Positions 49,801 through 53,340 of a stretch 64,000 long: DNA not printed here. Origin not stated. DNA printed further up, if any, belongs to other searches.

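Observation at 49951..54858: Orphan three-gene operon (AlbA_2/Schlafen-like 1079-aa helical giant + 214-aa orphan + APH-fold kinase) on a recombinase island: candidate undescribed system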

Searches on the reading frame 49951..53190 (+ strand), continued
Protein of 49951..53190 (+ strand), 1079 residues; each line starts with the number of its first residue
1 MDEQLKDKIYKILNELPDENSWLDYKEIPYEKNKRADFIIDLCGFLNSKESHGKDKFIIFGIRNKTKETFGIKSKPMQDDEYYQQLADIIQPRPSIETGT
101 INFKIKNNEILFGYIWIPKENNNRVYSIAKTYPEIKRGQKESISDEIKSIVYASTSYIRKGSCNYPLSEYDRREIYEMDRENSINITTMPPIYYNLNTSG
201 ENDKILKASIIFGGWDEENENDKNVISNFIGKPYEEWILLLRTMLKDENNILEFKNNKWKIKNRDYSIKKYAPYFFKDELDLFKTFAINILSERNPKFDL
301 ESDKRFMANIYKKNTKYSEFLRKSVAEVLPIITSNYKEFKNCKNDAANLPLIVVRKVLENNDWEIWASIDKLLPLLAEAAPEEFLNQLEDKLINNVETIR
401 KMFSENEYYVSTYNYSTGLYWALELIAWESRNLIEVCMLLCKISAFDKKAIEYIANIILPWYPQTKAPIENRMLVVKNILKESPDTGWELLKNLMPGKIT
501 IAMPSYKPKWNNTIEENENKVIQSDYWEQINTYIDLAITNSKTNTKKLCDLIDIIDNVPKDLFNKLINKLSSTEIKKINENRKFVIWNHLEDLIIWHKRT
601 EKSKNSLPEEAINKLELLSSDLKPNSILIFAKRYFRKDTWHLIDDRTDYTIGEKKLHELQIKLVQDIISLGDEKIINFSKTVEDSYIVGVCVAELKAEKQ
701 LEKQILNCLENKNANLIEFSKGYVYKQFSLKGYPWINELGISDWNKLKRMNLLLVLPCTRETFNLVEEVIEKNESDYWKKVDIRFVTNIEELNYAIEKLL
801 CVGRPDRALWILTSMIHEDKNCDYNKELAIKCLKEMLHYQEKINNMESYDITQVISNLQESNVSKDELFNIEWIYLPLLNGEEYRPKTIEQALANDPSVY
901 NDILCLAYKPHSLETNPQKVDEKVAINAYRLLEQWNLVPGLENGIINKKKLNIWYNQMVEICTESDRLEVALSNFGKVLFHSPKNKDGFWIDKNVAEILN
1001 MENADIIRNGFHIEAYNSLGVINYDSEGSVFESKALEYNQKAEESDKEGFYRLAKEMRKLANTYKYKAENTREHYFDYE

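Call 21: find_encoding_contigs(protein=P0005, flank=8000, max_places=2)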
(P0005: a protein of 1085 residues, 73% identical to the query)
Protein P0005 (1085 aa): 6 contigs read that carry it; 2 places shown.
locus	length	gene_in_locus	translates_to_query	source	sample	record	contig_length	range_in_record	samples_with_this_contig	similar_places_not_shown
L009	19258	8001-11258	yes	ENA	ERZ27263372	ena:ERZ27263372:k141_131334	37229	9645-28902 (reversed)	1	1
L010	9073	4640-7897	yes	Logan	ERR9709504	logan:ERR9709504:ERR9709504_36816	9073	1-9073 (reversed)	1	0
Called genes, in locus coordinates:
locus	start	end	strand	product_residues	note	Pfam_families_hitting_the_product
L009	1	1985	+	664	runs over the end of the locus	PF22745:Nlig-Ia, PF01653:DNA_ligase_aden, PF03120:OB_DNA_ligase, PF03119:DNA_ligase_ZBD (weak), PF14520:HHH_5 (faint), PF12826:HHH_2, PF00533:BRCT, PF12738:PTCB-BRCT (weak)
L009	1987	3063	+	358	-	PF19328:DAP_DH_C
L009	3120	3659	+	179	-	PF02915:Rubrerythrin, PF21349:RUBY_RBDX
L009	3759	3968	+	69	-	-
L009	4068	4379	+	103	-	PF01035:DNA_binding_1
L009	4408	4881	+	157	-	-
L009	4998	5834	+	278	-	PF01381:HTH_3, PF12844:HTH_19, PF19845:DUF6320 (weak)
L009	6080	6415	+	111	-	-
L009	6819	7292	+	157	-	-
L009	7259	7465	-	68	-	PF19443:DAHL (weak)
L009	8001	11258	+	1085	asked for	PF04326:SLFN_AlbA_2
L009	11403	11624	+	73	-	-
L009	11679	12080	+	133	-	PF00293:NUDIX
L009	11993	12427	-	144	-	PF00072:Response_reg (weak)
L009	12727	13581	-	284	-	PF04018:VCA0040-like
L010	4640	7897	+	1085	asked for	PF04326:SLFN_AlbA_2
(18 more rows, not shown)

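Call 33: search_protein_families(library=pfam, proteins=[P0092, P0095, P0105, P0106, P0112, P0097, P0090, P0091], max_evalue=0.01)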
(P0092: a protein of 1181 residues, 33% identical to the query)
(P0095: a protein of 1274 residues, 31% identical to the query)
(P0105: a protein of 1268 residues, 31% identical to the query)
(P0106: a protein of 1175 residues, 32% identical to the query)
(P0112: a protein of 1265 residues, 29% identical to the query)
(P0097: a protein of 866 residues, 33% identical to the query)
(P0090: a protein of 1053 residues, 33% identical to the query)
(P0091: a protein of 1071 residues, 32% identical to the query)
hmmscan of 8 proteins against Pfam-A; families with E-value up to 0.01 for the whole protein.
P0092 (1181 aa): 1 family
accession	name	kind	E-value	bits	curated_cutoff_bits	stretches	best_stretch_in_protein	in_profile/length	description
PF23220.1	HAT_Syf1_M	-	0.0026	18.1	27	0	655-706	17-68/213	Pre-mRNA-splicing factor SYF1 middle HAT repeat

P0095 (1274 aa): 0 families

P0105 (1268 aa): 0 families

P0106 (1175 aa): 0 families

P0112 (1265 aa): 0 families

P0097 (866 aa): 0 families

P0090 (1053 aa): 1 family
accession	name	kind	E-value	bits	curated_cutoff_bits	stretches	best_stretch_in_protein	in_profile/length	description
PF04326.19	SLFN_AlbA_2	-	6.3e-09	36.8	25.3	1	18-148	1-116/118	Schlafen, AlbA_2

P0091 (1071 aa): 1 family
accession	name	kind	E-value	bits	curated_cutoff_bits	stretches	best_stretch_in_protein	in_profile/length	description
PF04326.19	SLFN_AlbA_2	-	1.4e-10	42.2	25.3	1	20-152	2-117/118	Schlafen, AlbA_2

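Call 53: find_related_loci(query=A1, collection=metagenome_contigs, flank=8000)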
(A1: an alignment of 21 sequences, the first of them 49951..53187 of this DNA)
Query A1 (1079 aa) in metagenome_contigs; peptide patterns used: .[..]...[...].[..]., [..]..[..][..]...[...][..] (x = any residue, [..] = any of these).
288 stretches matched a pattern; 215 encode a relative of the query (tblastn E <= 1e-3); the best 80 are kept; 80 distinct loci.
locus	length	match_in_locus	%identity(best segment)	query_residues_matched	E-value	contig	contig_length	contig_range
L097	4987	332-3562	72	1-1079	0e+0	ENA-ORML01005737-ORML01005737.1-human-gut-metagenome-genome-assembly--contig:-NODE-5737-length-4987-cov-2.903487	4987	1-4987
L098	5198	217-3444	61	1-1079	0e+0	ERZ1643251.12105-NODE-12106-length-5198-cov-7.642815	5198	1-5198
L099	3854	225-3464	47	1-1077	0e+0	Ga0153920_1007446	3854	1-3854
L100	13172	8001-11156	45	17-1075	0e+0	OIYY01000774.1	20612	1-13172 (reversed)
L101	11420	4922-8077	45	17-1075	0e+0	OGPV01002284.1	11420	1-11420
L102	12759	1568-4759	44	1-1075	0e+0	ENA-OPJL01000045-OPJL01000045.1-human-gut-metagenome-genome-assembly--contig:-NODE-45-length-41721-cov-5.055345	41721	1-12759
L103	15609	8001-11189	44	1-1077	0e+0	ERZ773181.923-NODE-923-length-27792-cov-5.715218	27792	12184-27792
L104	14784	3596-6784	44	1-1077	0e+0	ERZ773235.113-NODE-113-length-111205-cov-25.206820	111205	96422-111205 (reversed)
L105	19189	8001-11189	44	1-1077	0e+0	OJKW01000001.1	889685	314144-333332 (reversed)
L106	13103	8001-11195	41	1-1075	0e+0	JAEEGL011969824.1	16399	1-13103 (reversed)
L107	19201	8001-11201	41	1-1078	0e+0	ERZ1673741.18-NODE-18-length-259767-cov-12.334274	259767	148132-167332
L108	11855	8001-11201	41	1-1078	0e+0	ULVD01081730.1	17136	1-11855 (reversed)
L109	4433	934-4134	42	1-1078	0e+0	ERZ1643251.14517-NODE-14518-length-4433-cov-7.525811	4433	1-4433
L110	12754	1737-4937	41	1-1078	0e+0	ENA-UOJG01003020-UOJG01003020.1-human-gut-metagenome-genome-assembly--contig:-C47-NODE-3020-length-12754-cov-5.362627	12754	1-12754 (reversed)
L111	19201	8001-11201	41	1-1078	0e+0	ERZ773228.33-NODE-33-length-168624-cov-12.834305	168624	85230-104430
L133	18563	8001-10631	31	213-1076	1e-149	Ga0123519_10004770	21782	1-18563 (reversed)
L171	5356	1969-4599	30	208-1076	4e-139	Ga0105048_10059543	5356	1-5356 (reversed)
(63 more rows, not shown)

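Call 54: predict_structure(alignment_id=A1)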
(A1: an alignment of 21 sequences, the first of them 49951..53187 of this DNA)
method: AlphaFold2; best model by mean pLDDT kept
length: 1079 residues; sequences in the alignment: 21
mean_pLDDT: 85.4   pTM: 0.53
mean pLDDT of the five models: 85.4, 83.6, 82.1, 79.3, 78.0
residues with pLDDT >= 90: 533; 70-90: 447; 50-70: 62; < 50: 37
segments of 3 or more residues with pLDDT < 50: 137-145, 183-198, 504-506, 516-518, 1077-1079
pLDDT, mean of each block of 10 residues (from residue 1): 85 87 90 85 92 90 80 78 88 90 82 91 86 60 53 88 82 74 38 37 83 94 94 88 73 88 87 90 95 93 87 91 94 92 92 94 91 92 95 92 83 82 85 92 91 84 66 91 92 83 53 50 75 92 92 88 92 92 93 86 81 93 93 86 70 88 94 93 94 87 92 94 94 90 90 90 90 88 82 92 89 86 88 83 62 90 90 86 83 94 90 76 82 90 88 95 93 94 90 93 90 87 78 93 91 90 86 61
secondary structure, 60 per line:
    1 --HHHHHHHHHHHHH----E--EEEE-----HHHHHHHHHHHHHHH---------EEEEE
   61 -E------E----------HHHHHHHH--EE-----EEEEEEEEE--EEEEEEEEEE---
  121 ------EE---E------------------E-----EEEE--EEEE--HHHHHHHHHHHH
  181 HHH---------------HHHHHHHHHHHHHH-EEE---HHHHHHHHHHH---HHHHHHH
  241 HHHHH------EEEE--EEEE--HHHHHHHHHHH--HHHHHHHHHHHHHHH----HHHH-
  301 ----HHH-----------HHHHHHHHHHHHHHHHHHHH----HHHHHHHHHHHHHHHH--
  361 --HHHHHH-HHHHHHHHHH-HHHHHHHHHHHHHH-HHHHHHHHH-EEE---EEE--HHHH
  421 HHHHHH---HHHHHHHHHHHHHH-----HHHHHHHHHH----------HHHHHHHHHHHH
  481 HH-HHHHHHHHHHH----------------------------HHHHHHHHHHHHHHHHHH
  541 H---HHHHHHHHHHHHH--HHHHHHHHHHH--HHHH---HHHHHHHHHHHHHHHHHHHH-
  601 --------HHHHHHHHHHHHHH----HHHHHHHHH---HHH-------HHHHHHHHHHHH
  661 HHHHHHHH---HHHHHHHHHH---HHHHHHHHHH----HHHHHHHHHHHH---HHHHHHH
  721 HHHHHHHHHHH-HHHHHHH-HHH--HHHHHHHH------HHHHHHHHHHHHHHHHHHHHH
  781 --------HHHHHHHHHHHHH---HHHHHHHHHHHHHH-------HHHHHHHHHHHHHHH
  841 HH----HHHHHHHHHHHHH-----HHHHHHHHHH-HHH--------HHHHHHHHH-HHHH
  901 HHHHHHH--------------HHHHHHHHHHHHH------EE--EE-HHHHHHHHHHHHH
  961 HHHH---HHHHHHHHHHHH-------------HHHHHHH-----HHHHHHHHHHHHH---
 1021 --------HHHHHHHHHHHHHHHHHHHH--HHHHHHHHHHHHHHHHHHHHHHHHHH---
elements in order (helices of 4 or more, strands of 3 or more residues): H3-15 E23-26 H32-46 E56-60 H80-87 E97-105 E108-117 E157-160 E163-166 H169-183 H199-212 E214-216 H220-230 H234-245 E252-255 E258-261 H264-274 H277-291 H296-299 H319-338 H343-358 H363-368 H370-379 H381-394 H396-404 E406-408 E412-414 H417-426 H430-443 H449-458 H469-482 H484-494 H523-541 H545-557 H560-570 H573-576 H580-599 H609-622 H627-635 H649-668 H672-681 H685-694 H699-710 H714-731 H733-739 H746-753 H760-780 H789-801 H805-818 H826-842 H847-859 H865-874 H887-895 H897-907 H922-934 H948-964 H968-979 H993-999 H1005-1017 H1029-1048 H1051-1076

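Call 59: fold_search(model_id=the predicted structure, library=pdb)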
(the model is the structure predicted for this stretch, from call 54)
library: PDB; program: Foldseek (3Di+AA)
matches with E <= 10: 882; with E <= 0.001: 18
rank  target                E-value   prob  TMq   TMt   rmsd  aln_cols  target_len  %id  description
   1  7z8t_D                8.1e-05  1.00  0.17  0.16  27.0      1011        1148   13  CAND1-SCF-SKP2 CAND1 engaged SCF rocked (released 2023-04-19)
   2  4c0p_D                1.0e-04  1.00  0.25  0.28  17.9      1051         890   11  Unliganded Transportin 3 (released 2014-01-22)
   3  7z8r_D                1.0e-04  1.00  0.16  0.15  25.8      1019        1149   12  CAND1-CUL1-RBX1 (released 2023-04-19)
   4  8or2_C                1.2e-04  1.00  0.16  0.15  25.9       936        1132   11  CAND1-CUL1-RBX1-DCNL1 (released 2023-06-28)
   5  4c0o_B                2.6e-04  1.00  0.23  0.26  16.6      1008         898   11  Transportin 3 in complex with phosphorylated ASF/SF2 (released 2014-01-22)
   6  8a9k_A                2.7e-04  1.00  0.16  0.17  27.1       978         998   10  Cryo-EM structure of USP1-UAF1 bound to FANCI and mono-ubiquitinated FANCD2 with ML323 (consensus reconstruction) (released 2022-10-12)
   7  4ol0_B                3.1e-04  1.00  0.22  0.24  17.2       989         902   10  Crystal structure of transportin-SR2, a karyopherin involved in human disease, in complex with Ran (released 2014-04-09)
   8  9hvq_Q                3.1e-04  0.99  0.13  0.15  35.1      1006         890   12  Structure of the transcribing Pol II-DSIF-PAF-SPT6-RECQL5 complex (released 2025-07-16)
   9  7mop_A                4.4e-04  0.99  0.13  0.07  28.2       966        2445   11  Cryo-EM structure of human HUWE1 in complex with DDIT4 (released 2021-07-28)
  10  3s51_D                5.3e-04  1.00  0.16  0.16  26.8       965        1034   10  Structure of FANCI (released 2011-07-27)
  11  3s51_B                5.5e-04  1.00  0.15  0.15  26.8       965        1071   10  Structure of FANCI (released 2011-07-27)
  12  2xwu_B                5.6e-04  1.00  0.15  0.17  19.9       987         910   10  CRYSTAL STRUCTURE OF IMPORTIN 13 - UBC9 COMPLEX (released 2010-12-29)
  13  7q3l_A                6.1e-04  1.00  0.19  0.21  17.5       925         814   10  Human 17S U2 snRNP 5' domain (released 2022-03-30)
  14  5o9z_v                6.7e-04  1.00  0.17  0.20  18.0       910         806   10  Cryo-EM structure of a pre-catalytic human spliceosome primed for activation (B complex) (released 2017-08-16)
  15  8a9j_A                7.8e-04  1.00  0.17  0.18  27.1       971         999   10  Cryo-EM structure of USP1-UAF1 bound to FANCI and mono-ubiquitinated FANCD2 without ML323 (consensus reconstruction) (released 2022-10-12)
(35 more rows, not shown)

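Call 61: search_protein_families(library=padloc, alignment_id=A3, max_evalue=0.00001)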
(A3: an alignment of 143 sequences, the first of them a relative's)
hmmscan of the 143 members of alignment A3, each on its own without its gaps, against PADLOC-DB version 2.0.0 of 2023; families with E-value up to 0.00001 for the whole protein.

A. member 1, L114:11482-12744:- (420 aa): 0 families

B. families by the number of members that match (of 143 scanned): 439 families (the first 25 are shown)
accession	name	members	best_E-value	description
PDLC04134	mad2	5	2.6e-63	mads_2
PDLC03019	MTase_I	4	1.2e-184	Type I methyltransferase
PDLC03021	MTase_I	3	4.1e-167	Type I methyltransferase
PDLC04838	PDC-S04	3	1.4e-32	-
PDLC04841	PDC-S04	3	2.4e-27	-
PDLC04839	PDC-S04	3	4.2e-19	-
PDLC02926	HTH_VI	3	3.6e-14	-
PDLC03951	RmrA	3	7e-09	-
PDLC04899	PDC-S07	3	2.4e-08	-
PDLC04142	capH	3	2.9e-08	capH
PDLC03040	REase_I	2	0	Type I restriction enzyme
PDLC03649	REase_III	2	3.6e-249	Type III restriction enzyme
PDLC03025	MTase_I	2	3.3e-179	Type I methyltransferase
PDLC03641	MTase_III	2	8.2e-167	Type III methyltransferase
PDLC03634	MTase_III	2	7.9e-149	Type III methyltransferase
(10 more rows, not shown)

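Call 62: search_protein_families(library=pfam, alignment_id=A3, max_evalue=0.00001)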
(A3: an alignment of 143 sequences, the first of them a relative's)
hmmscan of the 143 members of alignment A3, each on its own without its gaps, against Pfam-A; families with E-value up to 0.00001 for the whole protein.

A. member 1, L114:11482-12744:- (420 aa): 1 family
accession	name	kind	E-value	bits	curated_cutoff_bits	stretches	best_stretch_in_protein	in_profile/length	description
PF19553.4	DUF6076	-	1.5e-06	28.6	23.5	1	285-409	26-150/168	Family of unknown function (DUF6076)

B. families by the number of members that match (of 143 scanned): 169 families (the first 25 are shown)
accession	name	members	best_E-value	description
PF04851.21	ResIII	5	8.8e-44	Type III restriction enzyme, res subunit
PF01381.28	HTH_3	4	3.7e-16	Helix-turn-helix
PF12844.13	HTH_19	4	6.5e-11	Helix-turn-helix domain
PF02384.22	N6_Mtase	3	1.3e-109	N-6 DNA Methylase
PF18766.7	SWI2_SNF2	3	2.5e-77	SWI2/SNF2 ATPase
PF00589.27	Phage_integrase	3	3.6e-28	Phage integrase family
PF02661.23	Fic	3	1.3e-23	Fic/DOC family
PF00293.34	NUDIX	3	6.4e-18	NUDIX domain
PF00270.35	DEAD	3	2.4e-12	DEAD/DEAH box helicase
PF13443.12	HTH_26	3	3.4e-11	Cro/C1-type HTH DNA-binding domain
PF01555.25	N6_N4_Mtase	2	1.8e-66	DNA methylase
PF04313.20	HSDR_N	2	1.8e-56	Type I restriction enzyme R protein N terminus (HSDR_N)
PF00005.33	ABC_tran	2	9.5e-38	ABC transporter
PF01048.26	PNP_UDP_1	2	1.2e-37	Phosphorylase superfamily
PF20990.2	DUF2207_C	2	7.9e-35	Predicted membrane protein (DUF2207) C-terminal domain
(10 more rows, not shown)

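Call 68: search_protein_families(library=phrogs, proteins=[window:49951-53187:+], max_evalue=0.001)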
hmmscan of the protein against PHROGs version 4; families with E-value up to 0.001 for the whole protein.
window:49951-53187:+ (1079 aa): 1 family
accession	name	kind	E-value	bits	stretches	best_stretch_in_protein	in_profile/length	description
phrog_18693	-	unknown function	1.2e-87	295.8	1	202-1071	360-1245/1258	-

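Call 72: search_protein_families(library=pfam, proteins=[L097:3583-4119:+, L097:4122-4793:+], max_evalue=0.001)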
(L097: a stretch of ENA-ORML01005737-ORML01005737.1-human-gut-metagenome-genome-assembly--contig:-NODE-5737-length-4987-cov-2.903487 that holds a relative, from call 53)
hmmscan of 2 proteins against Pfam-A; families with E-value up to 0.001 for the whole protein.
L097:3583-4119:+ (179 aa): 3 families
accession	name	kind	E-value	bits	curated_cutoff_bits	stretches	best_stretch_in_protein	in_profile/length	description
PF06821.19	Ser_hydrolase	-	4.3e-18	66.3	22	1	4-177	1-168/172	Serine hydrolase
PF00561.26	Abhydrolase_1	-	6.3e-08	33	25.8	0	52-103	61-105/245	alpha/beta hydrolase fold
PF12695.13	Abhydrolase_5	-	5.5e-05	23.5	27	1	22-96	18-91/164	Alpha/beta hydrolase family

L097:4122-4793:+ (224 aa): 5 families
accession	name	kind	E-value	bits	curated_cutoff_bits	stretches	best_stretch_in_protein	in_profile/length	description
PF08241.18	Methyltransf_11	-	1.7e-13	51.4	21.2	1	54-149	1-95/95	Methyltransferase domain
PF13649.12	Methyltransf_25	-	1.8e-13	51.4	27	1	53-145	1-97/97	Methyltransferase domain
PF08242.18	Methyltransf_12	-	2.2e-09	38.4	30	1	54-147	1-98/98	Methyltransferase domain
PF13489.12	Methyltransf_23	-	6.6e-09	36.1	27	1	42-190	15-157/164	Methyltransferase domain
PF13847.12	Methyltransf_31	-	4.5e-06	26.9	27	1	49-155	3-115/145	Methyltransferase domain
